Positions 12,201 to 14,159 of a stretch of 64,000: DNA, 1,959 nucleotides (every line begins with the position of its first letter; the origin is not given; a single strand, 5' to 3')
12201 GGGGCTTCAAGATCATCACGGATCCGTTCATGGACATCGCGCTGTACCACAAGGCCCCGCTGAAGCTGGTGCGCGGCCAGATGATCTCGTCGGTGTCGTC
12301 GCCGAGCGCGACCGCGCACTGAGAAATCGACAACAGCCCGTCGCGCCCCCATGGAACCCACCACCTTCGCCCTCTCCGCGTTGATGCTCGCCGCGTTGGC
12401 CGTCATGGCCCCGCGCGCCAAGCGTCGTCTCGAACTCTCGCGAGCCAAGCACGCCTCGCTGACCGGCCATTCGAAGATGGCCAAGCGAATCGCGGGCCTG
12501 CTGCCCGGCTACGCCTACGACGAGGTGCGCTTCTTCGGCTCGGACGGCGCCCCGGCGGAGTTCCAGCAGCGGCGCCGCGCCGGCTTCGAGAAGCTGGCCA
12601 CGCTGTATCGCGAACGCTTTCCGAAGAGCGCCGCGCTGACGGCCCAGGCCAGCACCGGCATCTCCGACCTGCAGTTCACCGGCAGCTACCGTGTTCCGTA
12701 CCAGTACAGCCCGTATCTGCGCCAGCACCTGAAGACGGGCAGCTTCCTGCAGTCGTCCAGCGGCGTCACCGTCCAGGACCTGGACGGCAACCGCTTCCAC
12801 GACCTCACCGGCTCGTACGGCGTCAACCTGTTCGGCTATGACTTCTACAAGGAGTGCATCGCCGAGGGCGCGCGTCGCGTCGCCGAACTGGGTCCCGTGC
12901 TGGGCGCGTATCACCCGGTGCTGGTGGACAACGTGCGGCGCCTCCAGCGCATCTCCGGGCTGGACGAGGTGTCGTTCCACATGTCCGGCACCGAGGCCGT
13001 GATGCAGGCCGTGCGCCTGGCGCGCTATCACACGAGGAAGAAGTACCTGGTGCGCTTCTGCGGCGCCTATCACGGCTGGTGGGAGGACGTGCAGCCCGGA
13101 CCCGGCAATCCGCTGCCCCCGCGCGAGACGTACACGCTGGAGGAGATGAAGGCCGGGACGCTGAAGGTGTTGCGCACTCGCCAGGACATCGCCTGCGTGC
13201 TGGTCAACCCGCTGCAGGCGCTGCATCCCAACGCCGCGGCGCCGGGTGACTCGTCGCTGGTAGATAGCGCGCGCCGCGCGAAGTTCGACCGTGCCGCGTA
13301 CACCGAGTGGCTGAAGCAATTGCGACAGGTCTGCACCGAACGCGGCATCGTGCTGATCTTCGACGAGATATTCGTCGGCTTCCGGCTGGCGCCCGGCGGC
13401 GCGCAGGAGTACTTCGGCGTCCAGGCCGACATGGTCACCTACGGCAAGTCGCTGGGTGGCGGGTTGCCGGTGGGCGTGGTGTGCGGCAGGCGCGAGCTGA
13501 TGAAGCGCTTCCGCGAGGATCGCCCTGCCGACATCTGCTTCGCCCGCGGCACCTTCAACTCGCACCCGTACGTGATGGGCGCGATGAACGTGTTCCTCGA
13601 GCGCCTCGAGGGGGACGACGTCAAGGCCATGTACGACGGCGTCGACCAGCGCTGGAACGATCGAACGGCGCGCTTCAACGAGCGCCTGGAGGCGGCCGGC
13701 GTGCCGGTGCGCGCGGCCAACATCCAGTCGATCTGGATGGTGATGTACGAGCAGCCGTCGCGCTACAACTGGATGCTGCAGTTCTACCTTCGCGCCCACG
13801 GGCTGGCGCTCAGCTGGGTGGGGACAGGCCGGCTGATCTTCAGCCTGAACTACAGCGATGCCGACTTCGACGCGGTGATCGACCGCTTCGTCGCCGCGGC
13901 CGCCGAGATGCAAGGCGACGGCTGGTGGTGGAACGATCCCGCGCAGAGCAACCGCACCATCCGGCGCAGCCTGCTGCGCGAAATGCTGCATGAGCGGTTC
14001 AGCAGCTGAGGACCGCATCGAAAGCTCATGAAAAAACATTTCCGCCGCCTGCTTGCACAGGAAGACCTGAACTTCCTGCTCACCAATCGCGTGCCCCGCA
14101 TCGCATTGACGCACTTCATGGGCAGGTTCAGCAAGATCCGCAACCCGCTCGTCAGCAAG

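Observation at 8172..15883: Candidate undescribed phosphate-starvation membrane-lipid pathway (GT2, LplT, GT4, Mpo1-like, aminotransferase, PSD, MprF-like)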

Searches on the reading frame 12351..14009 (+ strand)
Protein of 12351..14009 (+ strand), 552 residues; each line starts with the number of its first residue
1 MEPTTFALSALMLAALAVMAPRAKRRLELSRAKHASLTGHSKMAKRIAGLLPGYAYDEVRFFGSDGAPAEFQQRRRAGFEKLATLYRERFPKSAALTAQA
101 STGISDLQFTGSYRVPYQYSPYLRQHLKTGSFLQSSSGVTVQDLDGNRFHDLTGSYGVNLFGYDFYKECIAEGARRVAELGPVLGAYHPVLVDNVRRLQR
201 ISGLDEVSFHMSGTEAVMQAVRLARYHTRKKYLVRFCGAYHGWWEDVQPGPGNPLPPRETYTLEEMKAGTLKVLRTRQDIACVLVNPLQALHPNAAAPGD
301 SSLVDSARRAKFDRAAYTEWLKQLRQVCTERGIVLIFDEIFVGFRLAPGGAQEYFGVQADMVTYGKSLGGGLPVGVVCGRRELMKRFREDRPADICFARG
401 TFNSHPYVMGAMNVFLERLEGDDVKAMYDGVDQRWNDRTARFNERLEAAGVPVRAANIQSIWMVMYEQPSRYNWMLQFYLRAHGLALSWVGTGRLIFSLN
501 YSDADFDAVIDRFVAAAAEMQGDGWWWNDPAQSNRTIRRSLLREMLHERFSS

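Call 4: search_protein_families(library=pfam, proteins=[window:12351-14009:+], max_evalue=0.01)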
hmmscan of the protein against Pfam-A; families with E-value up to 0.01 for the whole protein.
window:12351-14009:+ (552 aa): 2 families
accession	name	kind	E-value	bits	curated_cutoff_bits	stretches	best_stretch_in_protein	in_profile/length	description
PF00202.27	Aminotran_3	-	3.5e-32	112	30.5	2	316-516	208-402/403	Aminotransferase class-III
PF00155.27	Aminotran_1_2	-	0.001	18.8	19.7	1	319-457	166-301/361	Aminotransferase class I and II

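Call 9: search_protein_families(library=ncbifam, proteins=[window:12351-14009:+], max_evalue=0.01)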
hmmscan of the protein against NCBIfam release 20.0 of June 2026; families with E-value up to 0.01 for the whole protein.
window:12351-14009:+ (552 aa): 69 families (the best 25 are shown)
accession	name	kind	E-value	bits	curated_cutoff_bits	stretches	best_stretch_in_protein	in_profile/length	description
NF000818.0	PRK00062.1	subfamily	1e-51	176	398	2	317-469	218-364/429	glutamate-1-semialdehyde 2,1-aminomutase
TIGR00713.1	hemL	equivalog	1.8e-49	168.6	527.3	1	130-469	31-360/423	glutamate-1-semialdehyde 2,1-aminomutase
NF041362.1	GntE_guanitoxin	equivalog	4.3e-40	137.5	525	2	319-439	228-344/426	guanitoxin biosynthesis PLP-dependent transaminase GntE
NF009055.0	PRK12389.1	equivalog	3.5e-37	128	637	1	132-466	38-362/431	glutamate-1-semialdehyde 2,1-aminomutase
NF005993.0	PRK08117.1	subfamily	1.9e-28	99.3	574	2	318-421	227-325/433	aspartate aminotransferase family protein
NF001864.0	PRK00615.1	equivalog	7.3e-28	97.3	706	2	318-468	221-365/433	glutamate-1-semialdehyde aminotransferase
NF004426.0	PRK05769.1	equivalog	1.7e-27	96.3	552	2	134-242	41-153/441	acetyl ornithine aminotransferase family protein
NF004856.0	PRK06209.1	equivalog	1.4e-26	93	486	1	130-385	41-280/450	glutamate-1-semialdehyde 2,1-aminomutase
TIGR00707.1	argD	subfamily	2.3e-25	89.2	410.05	2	316-424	188-291/381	acetylornithine/succinylornithine family transaminase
TIGR00700.1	GABAtrnsam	equivalog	1.1e-24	86.8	506.65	2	318-451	217-345/420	4-aminobutyrate--2-oxoglutarate transaminase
NF005376.0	PRK06918.1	equivalog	2e-21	75.9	676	2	320-446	241-362/451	4-aminobutyrate--2-oxoglutarate transaminase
NF005272.0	PRK06777.1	equivalog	2.8e-21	75.6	725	2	316-424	216-319/421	4-aminobutyrate--2-oxoglutarate transaminase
NF002797.0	PRK02936.1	equivalog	7.7e-21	74.3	496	2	316-389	185-259/385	acetylornithine transaminase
NF006228.0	PRK08360.1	equivalog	1e-20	73.8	608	2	318-388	224-295/443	aspartate aminotransferase family protein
NF002874.0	PRK03244.1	equivalog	1.2e-20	73.7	457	2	318-425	203-305/399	acetylornithine transaminase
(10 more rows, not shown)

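Call 10: find_homologous_proteins(query=window:12351-14009:+, max_evalue=1e-10)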
Query window:12351-14009:+ (552 aa): 8000 proteins with E <= 1e-10 among 8000 candidates; the best 120 are listed.
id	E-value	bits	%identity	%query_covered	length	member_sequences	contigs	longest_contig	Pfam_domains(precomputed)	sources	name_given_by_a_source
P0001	0.0e+0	1272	100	100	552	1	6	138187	PF00202.28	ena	-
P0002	0.0e+0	1213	95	100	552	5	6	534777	PF00202.28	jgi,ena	-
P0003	0.0e+0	1207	95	96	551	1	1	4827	PF00202.28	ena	-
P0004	0.0e+0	1194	92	100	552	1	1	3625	PF00202.28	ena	-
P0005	0.0e+0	1190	92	100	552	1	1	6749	PF00202.28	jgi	jgi:glutamate-1-semialdehyde 2,1-aminomutase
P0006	0.0e+0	1189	92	100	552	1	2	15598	PF00202.28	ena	-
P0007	0.0e+0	1187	92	100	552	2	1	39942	PF00202.28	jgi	jgi:glutamate-1-semialdehyde 2,1-aminomutase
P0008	0.0e+0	1187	92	100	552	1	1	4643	PF00202.28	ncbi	ncbi:MAG: aminotransferase class III-fold pyridoxal phosphate-dependent enzyme [Burkholderiaceae bac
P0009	0.0e+0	1187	93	100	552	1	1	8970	PF00202.28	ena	-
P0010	0.0e+0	1186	92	100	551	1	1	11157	PF00202.28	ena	-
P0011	0.0e+0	1184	92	100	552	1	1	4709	PF00202.28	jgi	-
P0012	0.0e+0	1183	91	100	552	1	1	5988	PF00202.28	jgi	-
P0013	0.0e+0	1183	92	100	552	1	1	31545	PF00202.28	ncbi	ncbi:MAG: aminotransferase class III-fold pyridoxal phosphate-dependent enzyme [Vitreoscilla sp.]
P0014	0.0e+0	1183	92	100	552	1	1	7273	PF00202.28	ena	-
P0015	0.0e+0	1182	91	100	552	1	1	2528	PF00202.28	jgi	jgi:glutamate-1-semialdehyde 2,1-aminomutase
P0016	0.0e+0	1181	92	100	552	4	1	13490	PF00202.28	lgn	-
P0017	0.0e+0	1181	92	100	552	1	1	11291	PF00202.28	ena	-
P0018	0.0e+0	1181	91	100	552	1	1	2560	PF00202.28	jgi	jgi:glutamate-1-semialdehyde 2,1-aminomutase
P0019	0.0e+0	1181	92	100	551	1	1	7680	PF00202.28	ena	-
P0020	0.0e+0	1181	91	100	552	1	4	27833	PF00202.28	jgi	jgi:glutamate-1-semialdehyde 2,1-aminomutase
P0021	0.0e+0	1181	92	100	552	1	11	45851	PF00202.28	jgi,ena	-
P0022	0.0e+0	1180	92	100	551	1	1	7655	PF00202.28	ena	-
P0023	0.0e+0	1179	92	100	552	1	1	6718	PF00202.28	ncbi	ncbi:MAG TPA: aminotransferase class III-fold pyridoxal phosphate-dependent enzyme [Burkholderiaceae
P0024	0.0e+0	1179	91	100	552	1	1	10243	PF00202.28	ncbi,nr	ncbi:MAG TPA: aminotransferase class III-fold pyridoxal phosphate-dependent enzyme [Burkholderiaceae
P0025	0.0e+0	1179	92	100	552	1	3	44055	PF00202.28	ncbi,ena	-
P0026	0.0e+0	1178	91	100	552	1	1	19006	PF00202.28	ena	-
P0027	0.0e+0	1178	91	100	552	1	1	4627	PF00202.28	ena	-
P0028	0.0e+0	1178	91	100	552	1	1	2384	PF00202.28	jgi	jgi:glutamate-1-semialdehyde 2,1-aminomutase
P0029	0.0e+0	1177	91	100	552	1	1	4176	PF00202.28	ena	-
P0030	0.0e+0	1176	91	100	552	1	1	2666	PF00202.28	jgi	jgi:glutamate-1-semialdehyde 2,1-aminomutase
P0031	0.0e+0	1176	91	100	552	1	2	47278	PF00202.28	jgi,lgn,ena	-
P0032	0.0e+0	1176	91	100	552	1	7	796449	PF00202.28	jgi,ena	-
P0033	0.0e+0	1175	92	100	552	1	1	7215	PF00202.28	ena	-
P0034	0.0e+0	1175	91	100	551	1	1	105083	PF00202.28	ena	-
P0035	0.0e+0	1174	92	100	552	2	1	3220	PF00202.28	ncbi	-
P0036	0.0e+0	1174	91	100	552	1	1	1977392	PF00202.28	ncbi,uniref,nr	ncbi:aminotransferase class III-fold pyridoxal phosphate-dependent enzyme [Scleromatobacter humisilv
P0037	0.0e+0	1173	91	100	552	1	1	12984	PF00202.28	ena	-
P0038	0.0e+0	1173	91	100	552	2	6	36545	PF00202.28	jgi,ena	-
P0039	0.0e+0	1172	91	100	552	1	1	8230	PF00202.28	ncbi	ncbi:MAG TPA: aminotransferase class III-fold pyridoxal phosphate-dependent enzyme [Burkholderiaceae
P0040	0.0e+0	1166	90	100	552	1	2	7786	PF00202.28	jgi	-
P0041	0.0e+0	1166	91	100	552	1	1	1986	PF00202.28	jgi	-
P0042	0.0e+0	1165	92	98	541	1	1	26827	PF00202.28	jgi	jgi:glutamate-1-semialdehyde 2,1-aminomutase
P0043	0.0e+0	1164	91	99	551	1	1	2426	PF00202.28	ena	-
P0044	0.0e+0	1161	90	100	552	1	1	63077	PF00202.28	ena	-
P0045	0.0e+0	1159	90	100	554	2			PF00202.28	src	-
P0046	0.0e+0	1159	90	100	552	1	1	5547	PF00202.28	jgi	-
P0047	0.0e+0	1151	89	100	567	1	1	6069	PF00202.28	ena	-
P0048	0.0e+0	1148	89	100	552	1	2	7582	PF00202.28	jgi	jgi:glutamate-1-semialdehyde 2,1-aminomutase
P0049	0.0e+0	1147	89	100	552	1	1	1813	PF00202.28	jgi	jgi:glutamate-1-semialdehyde 2,1-aminomutase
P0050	0.0e+0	1146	89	100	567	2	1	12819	PF00202.28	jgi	jgi:glutamate-1-semialdehyde 2,1-aminomutase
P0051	0.0e+0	1136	89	96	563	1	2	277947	PF00202.28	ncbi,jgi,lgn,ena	-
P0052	0.0e+0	1130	88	100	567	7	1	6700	PF00202.28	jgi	jgi:glutamate-1-semialdehyde 2,1-aminomutase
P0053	0.0e+0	1130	88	100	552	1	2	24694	PF00202.28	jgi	-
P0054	0.0e+0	1130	89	99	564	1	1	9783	PF00202.28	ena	-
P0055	0.0e+0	1127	88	100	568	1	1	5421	PF00202.28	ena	-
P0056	0.0e+0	1125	88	96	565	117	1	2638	PF00202.28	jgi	jgi:glutamate-1-semialdehyde 2,1-aminomutase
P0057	0.0e+0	1123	88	96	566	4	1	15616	PF00202.28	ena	-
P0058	0.0e+0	1116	88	99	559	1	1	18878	PF00202.28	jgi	jgi:glutamate-1-semialdehyde 2,1-aminomutase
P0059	0.0e+0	1116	87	96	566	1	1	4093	PF00202.28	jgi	jgi:glutamate-1-semialdehyde 2,1-aminomutase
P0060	0.0e+0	1114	87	96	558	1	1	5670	PF00202.28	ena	-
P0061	0.0e+0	1113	87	96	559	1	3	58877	PF00202.28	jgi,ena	-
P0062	0.0e+0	1112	87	100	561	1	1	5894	PF00202.28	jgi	jgi:glutamate-1-semialdehyde 2,1-aminomutase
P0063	0.0e+0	1111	87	96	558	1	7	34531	PF00202.28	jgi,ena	-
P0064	0.0e+0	1110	87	96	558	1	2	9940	PF00202.28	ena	-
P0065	0.0e+0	1109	87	96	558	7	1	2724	PF00202.28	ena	-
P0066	0.0e+0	1109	87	96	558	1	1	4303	PF00202.28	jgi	-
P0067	0.0e+0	1109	87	99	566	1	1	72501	PF00202.28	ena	-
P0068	0.0e+0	1108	87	100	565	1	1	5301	PF00202.28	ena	-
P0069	0.0e+0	1108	87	96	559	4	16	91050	PF00202.28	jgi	jgi:glutamate-1-semialdehyde 2,1-aminomutase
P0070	0.0e+0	1107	87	96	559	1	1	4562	PF00202.28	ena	-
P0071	0.0e+0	1101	86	96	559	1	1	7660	PF00202.28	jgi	jgi:glutamate-1-semialdehyde 2,1-aminomutase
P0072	0.0e+0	1096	90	94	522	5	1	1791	PF00202.28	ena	-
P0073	0.0e+0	1090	86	96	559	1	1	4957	PF00202.28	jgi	jgi:glutamate-1-semialdehyde 2,1-aminomutase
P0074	0.0e+0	1082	92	91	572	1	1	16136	PF00202.28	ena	-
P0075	0.0e+0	1072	84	99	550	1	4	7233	PF00202.28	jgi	jgi:glutamate-1-semialdehyde 2,1-aminomutase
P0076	0.0e+0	1070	83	99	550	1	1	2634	PF00202.28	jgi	jgi:glutamate-1-semialdehyde 2,1-aminomutase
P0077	0.0e+0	1070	83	99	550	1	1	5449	PF00202.28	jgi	jgi:glutamate-1-semialdehyde 2,1-aminomutase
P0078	0.0e+0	1070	83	99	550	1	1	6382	PF00202.28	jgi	jgi:glutamate-1-semialdehyde 2,1-aminomutase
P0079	0.0e+0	1069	83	99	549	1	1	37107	PF00202.28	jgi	jgi:glutamate-1-semialdehyde 2,1-aminomutase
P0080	0.0e+0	1068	83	99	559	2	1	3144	PF00202.28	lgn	-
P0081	0.0e+0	1063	82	99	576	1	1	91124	PF00202.28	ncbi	-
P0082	0.0e+0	1062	82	100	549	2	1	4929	PF00202.28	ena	-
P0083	0.0e+0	1058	82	100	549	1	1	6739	PF00202.28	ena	-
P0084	0.0e+0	1054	82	100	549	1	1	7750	PF00202.28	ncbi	ncbi:MAG: aminotransferase class III-fold pyridoxal phosphate-dependent enzyme [Betaproteobacteria b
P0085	0.0e+0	1053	83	99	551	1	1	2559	PF00202.28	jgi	-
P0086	0.0e+0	1052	89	93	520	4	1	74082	PF00202.28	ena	-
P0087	0.0e+0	1047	81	96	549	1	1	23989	PF00202.28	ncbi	-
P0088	0.0e+0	1042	82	99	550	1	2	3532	PF00202.28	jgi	jgi:glutamate-1-semialdehyde 2,1-aminomutase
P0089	0.0e+0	1042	81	99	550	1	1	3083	PF00202.28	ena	-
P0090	0.0e+0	1041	81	99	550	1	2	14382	PF00202.28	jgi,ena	jgi:glutamate-1-semialdehyde 2,1-aminomutase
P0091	0.0e+0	1040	81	99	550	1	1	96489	PF00202.28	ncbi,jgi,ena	jgi:glutamate-1-semialdehyde 2,1-aminomutase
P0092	0.0e+0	1040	81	99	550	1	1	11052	PF00202.28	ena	-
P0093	0.0e+0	1039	84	96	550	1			PF00202.28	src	-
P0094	0.0e+0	1038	81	99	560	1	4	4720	PF00202.28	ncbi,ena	ncbi:MAG TPA: aminotransferase class III-fold pyridoxal phosphate-dependent enzyme [Burkholderiaceae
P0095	0.0e+0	1038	81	99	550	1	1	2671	PF00202.28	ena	-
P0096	0.0e+0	1038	81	99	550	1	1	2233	PF00202.28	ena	-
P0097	0.0e+0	1029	79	100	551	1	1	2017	PF00202.28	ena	-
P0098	0.0e+0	1027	80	99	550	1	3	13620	PF00202.28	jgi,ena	-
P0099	0.0e+0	1027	80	99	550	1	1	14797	PF00202.28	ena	-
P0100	0.0e+0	1025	80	99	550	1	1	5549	PF00202.28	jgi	-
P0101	0.0e+0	1022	79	99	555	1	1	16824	PF00202.28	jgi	-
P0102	0.0e+0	1021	80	99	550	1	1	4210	PF00202.28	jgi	-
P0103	0.0e+0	1019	79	99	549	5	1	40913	PF00202.28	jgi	jgi:glutamate-1-semialdehyde 2,1-aminomutase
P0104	0.0e+0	1017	80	99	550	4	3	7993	PF00202.28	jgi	jgi:glutamate-1-semialdehyde 2,1-aminomutase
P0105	0.0e+0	1016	78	100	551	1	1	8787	PF00202.28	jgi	-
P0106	0.0e+0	1014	79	100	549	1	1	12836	PF00202.28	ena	-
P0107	0.0e+0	1013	77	100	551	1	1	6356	PF00202.28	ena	-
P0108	0.0e+0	1011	79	99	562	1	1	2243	PF00202.28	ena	-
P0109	0.0e+0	1010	78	99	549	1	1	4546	PF00202.28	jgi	-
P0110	3.8e-298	1008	78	99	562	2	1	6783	PF00202.28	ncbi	-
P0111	4.6e-298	1007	79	96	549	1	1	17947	PF00202.28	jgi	jgi:glutamate-1-semialdehyde 2,1-aminomutase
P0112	1.5e-297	1006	78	99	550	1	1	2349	PF00202.28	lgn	-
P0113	2.3e-297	1005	79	96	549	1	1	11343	PF00202.28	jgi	jgi:glutamate-1-semialdehyde 2,1-aminomutase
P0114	3.1e-297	1005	77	99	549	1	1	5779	PF00202.28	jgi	jgi:glutamate-1-semialdehyde 2,1-aminomutase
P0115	4.6e-297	1004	78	100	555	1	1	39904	PF00202.28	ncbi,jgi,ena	jgi:glutamate-1-semialdehyde 2,1-aminomutase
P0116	4.9e-297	1004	78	99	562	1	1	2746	PF00202.28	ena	-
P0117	5.7e-297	1004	78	99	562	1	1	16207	PF00202.28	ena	-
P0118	8.5e-297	1003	79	96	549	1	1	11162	PF00202.28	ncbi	-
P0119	9.7e-297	1003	78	96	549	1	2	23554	PF00202.28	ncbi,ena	-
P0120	1.4e-296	1003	78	99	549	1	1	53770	PF00202.28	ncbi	-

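Call 17: find_encoding_contigs(protein=P0036, flank=10000, max_places=2)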
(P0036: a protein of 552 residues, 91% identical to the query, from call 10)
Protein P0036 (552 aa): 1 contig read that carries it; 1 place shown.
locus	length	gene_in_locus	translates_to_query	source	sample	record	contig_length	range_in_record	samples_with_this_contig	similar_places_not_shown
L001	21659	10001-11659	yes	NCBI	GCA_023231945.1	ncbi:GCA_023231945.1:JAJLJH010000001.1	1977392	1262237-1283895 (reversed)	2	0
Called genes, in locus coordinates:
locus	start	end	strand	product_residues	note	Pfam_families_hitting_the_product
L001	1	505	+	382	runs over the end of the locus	PF13407:Peripla_BP_4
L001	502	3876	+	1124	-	PF00989:PAS, PF08448:PAS_4, PF13188:PAS_8, PF13426:PAS_9, PF00512:HisKA, PF02518:HATPase_c, PF00072:Response_reg, PF01627:Hpt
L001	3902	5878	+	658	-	PF07793:DUF1631, PF26671:DUF1631_2nd, PF26672:DUF1631_3rd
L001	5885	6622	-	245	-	PF00535:Glycos_transf_2, PF13641:Glyco_tranf_2_3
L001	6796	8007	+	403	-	PF07690:MFS_1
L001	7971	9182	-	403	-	PF13439:Glyco_transf_4, PF13477:Glyco_trans_4_2 (weak), PF13579:Glyco_trans_4_4, PF20706:GT4-conflict (weak), PF00534:Glycos_transf_1, PF13692:Glyco_trans_1_4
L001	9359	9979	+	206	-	-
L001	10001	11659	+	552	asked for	PF00202:Aminotran_3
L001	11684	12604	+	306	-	PF02666:PS_Dcarbxylase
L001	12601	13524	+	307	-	PF03706:LPG_synthase_TM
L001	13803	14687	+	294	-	-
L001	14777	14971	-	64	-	-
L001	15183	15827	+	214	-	PF03352:Adenine_glyco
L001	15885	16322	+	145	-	PF07883:Cupin_2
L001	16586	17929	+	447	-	-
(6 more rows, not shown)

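Call 23: search_protein_representatives(protein=window:12351-14009:+)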
Query: 552 residues. Proteins with E-value up to 0.001 (for the whole library): 16533; up to 1e-10: 7739; up to 1e-30: 1818. The best 150 are listed.
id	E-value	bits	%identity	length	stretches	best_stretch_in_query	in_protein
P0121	2.8e-198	676.4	74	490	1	5-388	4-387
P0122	2.8e-194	663.2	54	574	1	15-551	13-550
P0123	1.8e-168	578.0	67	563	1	8-395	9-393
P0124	1.9e-163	561.5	68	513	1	96-447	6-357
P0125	3.0e-163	560.8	62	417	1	160-549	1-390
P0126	9.0e-161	552.6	69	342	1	211-550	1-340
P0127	9.2e-153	526.2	47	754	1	42-547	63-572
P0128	5.0e-147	507.3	76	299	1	255-545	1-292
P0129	2.7e-145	501.5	50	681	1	6-547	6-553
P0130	4.9e-139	480.9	61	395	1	104-467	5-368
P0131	8.1e-139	480.2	43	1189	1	4-546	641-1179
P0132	2.9e-136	471.7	46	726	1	43-534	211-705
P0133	5.4e-135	467.6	74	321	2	334-518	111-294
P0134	3.6e-134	464.8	77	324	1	183-435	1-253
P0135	6.7e-132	457.3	42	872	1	6-527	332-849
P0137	4.5e-123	428.2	40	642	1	17-546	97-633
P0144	4.3e-107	375.5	40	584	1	51-529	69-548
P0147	1.6e-103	363.7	39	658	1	51-535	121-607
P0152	1.5e-100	353.9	36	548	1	5-542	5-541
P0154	4.7e-99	348.9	37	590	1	75-546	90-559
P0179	2.2e-89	317.0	37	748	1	38-549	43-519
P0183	4.1e-88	312.8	34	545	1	24-540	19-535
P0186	5.9e-86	305.7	36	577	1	56-531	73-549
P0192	3.7e-82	293.2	39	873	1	85-527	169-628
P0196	5.1e-80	286.1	32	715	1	45-531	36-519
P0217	6.5e-72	259.3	41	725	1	25-507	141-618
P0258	1.4e-61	225.2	32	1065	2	133-455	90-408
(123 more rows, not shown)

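Call 24: search_protein_families(library=pfam, proteins=[P0131, P0135, P0127, P0132, P0129, P0192, P0179, P0196, P0258, P0217], max_evalue=0.001)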
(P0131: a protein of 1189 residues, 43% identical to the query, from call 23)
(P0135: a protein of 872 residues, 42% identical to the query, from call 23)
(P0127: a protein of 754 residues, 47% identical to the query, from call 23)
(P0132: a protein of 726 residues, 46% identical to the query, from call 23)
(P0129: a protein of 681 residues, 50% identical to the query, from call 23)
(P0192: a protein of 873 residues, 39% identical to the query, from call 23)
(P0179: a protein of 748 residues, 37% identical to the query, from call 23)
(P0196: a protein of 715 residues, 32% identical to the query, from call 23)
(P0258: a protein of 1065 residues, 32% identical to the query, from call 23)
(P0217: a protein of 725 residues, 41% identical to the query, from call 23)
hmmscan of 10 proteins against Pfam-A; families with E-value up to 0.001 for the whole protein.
P0131 (1189 aa): 2 families
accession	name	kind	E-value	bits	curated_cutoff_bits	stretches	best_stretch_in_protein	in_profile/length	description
PF00202.27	Aminotran_3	-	7.6e-32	110.9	30.5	1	764-1056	10-309/403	Aminotransferase class-III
PF00535.33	Glycos_transf_2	-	0.00012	22.4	23.3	1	66-174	38-145/168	Glycosyl transferase family 2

P0135 (872 aa): 1 family
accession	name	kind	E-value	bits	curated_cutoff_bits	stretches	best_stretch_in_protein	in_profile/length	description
PF00202.27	Aminotran_3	-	6.1e-30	104.6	30.5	2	640-753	210-318/403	Aminotransferase class-III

P0127 (754 aa): 1 family
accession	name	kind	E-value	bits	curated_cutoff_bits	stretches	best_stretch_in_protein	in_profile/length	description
PF00202.27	Aminotran_3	-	1.6e-32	113.1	30.5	2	341-531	210-394/403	Aminotransferase class-III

P0132 (726 aa): 1 family
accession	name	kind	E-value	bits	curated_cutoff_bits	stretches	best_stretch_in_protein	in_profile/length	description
PF00202.27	Aminotran_3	-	1e-37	130.3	30.5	2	487-668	209-382/403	Aminotransferase class-III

P0129 (681 aa): 1 family
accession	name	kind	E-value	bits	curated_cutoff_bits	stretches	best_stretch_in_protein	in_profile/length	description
PF00202.27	Aminotran_3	-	4.3e-21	75.5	30.5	2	330-421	219-305/403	Aminotransferase class-III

P0192 (873 aa): 1 family
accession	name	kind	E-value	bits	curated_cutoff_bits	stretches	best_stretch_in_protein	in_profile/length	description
PF00202.27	Aminotran_3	-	1.2e-27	97.1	30.5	2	414-520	208-309/403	Aminotransferase class-III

P0179 (748 aa): 2 families
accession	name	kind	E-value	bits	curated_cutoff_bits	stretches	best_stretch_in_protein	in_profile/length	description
PF00202.27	Aminotran_3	-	8.2e-26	91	30.5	1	120-463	9-377/403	Aminotransferase class-III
PF06127.16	Mpo1-like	-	0.00016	22.2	24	1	541-594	13-66/95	2-hydroxy-palmitic acid dioxygenase Mpo1-like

P0196 (715 aa): 2 families
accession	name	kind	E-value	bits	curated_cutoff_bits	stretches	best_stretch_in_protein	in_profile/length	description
PF00202.27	Aminotran_3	-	2.2e-30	106.1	30.5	2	306-480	210-376/403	Aminotransferase class-III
PF06127.16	Mpo1-like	-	1.2e-09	38.6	24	1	561-617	14-70/95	2-hydroxy-palmitic acid dioxygenase Mpo1-like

P0258 (1065 aa): 1 family
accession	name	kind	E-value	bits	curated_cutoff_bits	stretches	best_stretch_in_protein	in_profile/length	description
PF00202.27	Aminotran_3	-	6.1e-92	308.8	30.5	2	82-435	5-371/403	Aminotransferase class-III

P0217 (725 aa): 1 family
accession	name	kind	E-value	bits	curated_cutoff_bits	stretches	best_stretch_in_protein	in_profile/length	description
PF00202.27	Aminotran_3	-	1.5e-09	37.5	30.5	1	244-359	10-132/403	Aminotransferase class-III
